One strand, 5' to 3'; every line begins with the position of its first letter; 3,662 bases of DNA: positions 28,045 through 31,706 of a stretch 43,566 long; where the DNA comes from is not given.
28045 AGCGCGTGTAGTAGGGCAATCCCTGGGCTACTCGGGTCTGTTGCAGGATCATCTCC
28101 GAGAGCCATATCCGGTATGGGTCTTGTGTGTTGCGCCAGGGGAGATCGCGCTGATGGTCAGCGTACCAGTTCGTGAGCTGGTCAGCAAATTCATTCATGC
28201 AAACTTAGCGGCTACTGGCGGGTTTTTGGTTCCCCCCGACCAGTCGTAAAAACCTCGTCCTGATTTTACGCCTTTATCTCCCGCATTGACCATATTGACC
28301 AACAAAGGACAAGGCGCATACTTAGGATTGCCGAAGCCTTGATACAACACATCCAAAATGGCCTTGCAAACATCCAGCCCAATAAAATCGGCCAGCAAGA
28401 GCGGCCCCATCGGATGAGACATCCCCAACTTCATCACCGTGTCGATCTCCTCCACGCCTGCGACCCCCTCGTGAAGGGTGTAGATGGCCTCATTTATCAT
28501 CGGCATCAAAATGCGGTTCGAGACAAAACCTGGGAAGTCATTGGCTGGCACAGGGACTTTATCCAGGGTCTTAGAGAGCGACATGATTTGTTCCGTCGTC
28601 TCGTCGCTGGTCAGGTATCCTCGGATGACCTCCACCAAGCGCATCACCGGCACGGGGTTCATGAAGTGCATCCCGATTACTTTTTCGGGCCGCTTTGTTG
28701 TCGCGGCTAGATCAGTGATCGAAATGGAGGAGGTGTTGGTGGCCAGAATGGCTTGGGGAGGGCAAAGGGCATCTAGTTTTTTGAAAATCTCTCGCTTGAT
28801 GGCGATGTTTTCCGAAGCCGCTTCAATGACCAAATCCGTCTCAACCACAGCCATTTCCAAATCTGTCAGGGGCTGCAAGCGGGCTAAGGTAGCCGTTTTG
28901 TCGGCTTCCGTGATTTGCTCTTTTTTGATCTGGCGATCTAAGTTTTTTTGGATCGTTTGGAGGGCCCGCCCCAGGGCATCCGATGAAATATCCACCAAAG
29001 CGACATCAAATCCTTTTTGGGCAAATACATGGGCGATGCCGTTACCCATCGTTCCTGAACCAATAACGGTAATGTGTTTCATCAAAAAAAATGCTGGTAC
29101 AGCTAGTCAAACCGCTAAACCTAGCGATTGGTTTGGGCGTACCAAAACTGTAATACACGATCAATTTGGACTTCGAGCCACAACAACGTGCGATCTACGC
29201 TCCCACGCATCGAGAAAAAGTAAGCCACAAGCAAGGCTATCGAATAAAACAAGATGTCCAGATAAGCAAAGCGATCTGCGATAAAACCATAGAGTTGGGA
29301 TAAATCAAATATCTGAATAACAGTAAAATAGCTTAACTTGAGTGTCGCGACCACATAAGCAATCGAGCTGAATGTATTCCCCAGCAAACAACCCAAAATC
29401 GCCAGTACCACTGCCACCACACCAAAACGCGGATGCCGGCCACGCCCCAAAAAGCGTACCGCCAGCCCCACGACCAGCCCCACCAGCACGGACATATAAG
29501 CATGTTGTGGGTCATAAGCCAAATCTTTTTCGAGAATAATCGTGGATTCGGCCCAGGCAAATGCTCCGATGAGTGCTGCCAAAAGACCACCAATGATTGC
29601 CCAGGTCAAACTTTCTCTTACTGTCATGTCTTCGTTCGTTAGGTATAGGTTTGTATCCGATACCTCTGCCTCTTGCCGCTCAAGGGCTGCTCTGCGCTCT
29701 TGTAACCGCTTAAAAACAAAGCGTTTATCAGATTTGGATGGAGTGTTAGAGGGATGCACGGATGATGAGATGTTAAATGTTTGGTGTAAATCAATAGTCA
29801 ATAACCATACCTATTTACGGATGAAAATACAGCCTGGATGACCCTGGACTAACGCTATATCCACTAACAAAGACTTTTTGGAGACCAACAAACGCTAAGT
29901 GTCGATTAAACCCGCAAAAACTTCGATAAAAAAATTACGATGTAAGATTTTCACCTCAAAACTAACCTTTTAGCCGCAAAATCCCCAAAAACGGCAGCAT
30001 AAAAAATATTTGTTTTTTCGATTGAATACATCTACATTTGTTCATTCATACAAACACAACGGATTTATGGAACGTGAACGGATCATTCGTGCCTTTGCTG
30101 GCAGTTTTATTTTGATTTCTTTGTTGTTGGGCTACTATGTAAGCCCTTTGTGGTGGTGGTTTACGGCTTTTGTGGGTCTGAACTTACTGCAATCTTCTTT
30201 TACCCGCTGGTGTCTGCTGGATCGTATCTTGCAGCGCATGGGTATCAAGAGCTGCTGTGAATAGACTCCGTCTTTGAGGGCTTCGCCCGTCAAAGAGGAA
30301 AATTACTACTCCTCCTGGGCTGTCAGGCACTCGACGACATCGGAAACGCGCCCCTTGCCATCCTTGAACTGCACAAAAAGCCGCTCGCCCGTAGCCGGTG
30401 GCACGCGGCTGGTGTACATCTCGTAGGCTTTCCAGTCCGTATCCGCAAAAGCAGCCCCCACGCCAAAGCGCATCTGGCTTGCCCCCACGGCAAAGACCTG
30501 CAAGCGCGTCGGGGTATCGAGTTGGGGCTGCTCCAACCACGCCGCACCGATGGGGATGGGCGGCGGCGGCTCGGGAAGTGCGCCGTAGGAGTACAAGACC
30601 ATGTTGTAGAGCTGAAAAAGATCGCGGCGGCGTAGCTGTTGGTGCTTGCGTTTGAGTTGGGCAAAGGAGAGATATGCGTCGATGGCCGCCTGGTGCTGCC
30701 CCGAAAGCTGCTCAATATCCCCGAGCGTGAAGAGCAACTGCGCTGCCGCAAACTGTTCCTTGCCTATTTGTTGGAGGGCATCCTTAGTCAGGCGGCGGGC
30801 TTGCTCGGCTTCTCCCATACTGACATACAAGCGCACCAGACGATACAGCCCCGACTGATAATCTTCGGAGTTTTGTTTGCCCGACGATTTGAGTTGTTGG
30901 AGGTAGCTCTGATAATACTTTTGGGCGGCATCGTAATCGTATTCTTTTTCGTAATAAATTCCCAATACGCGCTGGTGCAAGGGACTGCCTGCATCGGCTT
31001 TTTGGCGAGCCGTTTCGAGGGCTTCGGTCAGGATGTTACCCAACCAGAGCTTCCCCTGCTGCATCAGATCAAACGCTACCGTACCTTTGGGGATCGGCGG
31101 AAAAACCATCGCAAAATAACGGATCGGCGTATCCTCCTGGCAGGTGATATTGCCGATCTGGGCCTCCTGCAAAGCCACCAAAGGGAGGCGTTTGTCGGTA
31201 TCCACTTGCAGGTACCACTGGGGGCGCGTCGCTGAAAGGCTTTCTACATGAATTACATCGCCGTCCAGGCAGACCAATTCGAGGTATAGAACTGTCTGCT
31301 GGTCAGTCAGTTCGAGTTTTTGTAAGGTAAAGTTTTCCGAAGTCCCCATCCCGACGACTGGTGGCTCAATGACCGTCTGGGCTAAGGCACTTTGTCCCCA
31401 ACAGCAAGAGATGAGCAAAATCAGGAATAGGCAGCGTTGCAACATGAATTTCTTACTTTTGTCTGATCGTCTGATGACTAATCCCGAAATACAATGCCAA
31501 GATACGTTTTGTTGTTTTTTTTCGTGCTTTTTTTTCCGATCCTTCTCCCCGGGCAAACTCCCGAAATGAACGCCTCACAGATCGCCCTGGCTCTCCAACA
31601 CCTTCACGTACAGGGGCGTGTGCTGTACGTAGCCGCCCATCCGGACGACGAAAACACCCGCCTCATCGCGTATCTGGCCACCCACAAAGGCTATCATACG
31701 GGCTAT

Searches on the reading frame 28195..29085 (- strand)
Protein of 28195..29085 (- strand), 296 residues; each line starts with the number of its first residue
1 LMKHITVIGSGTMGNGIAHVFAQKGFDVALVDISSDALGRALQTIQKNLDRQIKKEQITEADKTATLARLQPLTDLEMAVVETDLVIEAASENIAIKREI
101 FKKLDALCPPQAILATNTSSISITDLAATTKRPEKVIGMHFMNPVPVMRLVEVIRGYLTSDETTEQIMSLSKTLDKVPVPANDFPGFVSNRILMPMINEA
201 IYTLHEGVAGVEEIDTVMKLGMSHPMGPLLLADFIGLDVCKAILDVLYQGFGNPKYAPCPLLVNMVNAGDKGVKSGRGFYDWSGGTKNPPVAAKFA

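Call 29: search_protein_families(library=pfam, proteins=[window:28195-29085:-], max_evalue=0.0001)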
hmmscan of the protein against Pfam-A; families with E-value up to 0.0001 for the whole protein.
window:28195-29085:- (296 aa): 5 families
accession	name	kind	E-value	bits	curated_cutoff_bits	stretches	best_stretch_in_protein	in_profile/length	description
PF02737.24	3HCDH_N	-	2.5e-68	230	22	1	4-183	1-179/180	3-hydroxyacyl-CoA dehydrogenase, NAD binding domain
PF00725.27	3HCDH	-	3.4e-34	117.7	22.1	1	186-282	1-97/97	3-hydroxyacyl-CoA dehydrogenase, C-terminal domain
PF01210.29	NAD_Gly3P_dh_N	-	8.5e-06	26.3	23.1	1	5-121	2-106/158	NAD-dependent glycerol-3-phosphate dehydrogenase N-terminus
PF03721.20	UDPG_MGDP_dh_N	-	1.5e-05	25.1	27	1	4-87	2-81/187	UDP-glucose/GDP-mannose dehydrogenase family, NAD binding domain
PF03446.21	NAD_binding_2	-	5.9e-05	23.6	21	0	5-70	2-43/161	NAD binding domain of 6-phosphogluconate dehydrogenase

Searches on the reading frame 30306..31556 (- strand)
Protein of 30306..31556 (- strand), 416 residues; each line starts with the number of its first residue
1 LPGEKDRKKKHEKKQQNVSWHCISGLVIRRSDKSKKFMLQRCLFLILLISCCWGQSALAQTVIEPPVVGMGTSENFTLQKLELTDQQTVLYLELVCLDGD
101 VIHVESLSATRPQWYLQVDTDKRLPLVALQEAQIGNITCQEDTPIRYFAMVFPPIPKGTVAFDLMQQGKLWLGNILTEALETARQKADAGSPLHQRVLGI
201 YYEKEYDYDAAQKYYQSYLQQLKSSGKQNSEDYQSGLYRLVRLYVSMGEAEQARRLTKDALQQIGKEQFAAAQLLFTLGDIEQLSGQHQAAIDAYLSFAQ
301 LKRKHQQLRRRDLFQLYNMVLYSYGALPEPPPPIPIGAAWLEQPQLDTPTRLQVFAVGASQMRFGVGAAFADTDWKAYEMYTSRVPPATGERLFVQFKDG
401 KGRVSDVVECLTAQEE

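Call 29: search_protein_families(library=pfam, proteins=[window:30306-31556:-], max_evalue=0.0001)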
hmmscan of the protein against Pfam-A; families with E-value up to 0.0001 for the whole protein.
window:30306-31556:- (416 aa): 3 families
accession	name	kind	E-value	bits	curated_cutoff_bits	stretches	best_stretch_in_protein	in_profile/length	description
PF17874.7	TPR_MalT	-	1.7e-05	24.7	45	1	242-316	9-83/336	MalT-like TPR region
PF13424.12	TPR_12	-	2.5e-05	24.8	30.1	0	237-295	6-68/77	Tetratricopeptide repeat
PF13428.12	TPR_14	-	8.1e-05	23.4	23.5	0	237-267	4-34/44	Tetratricopeptide repeat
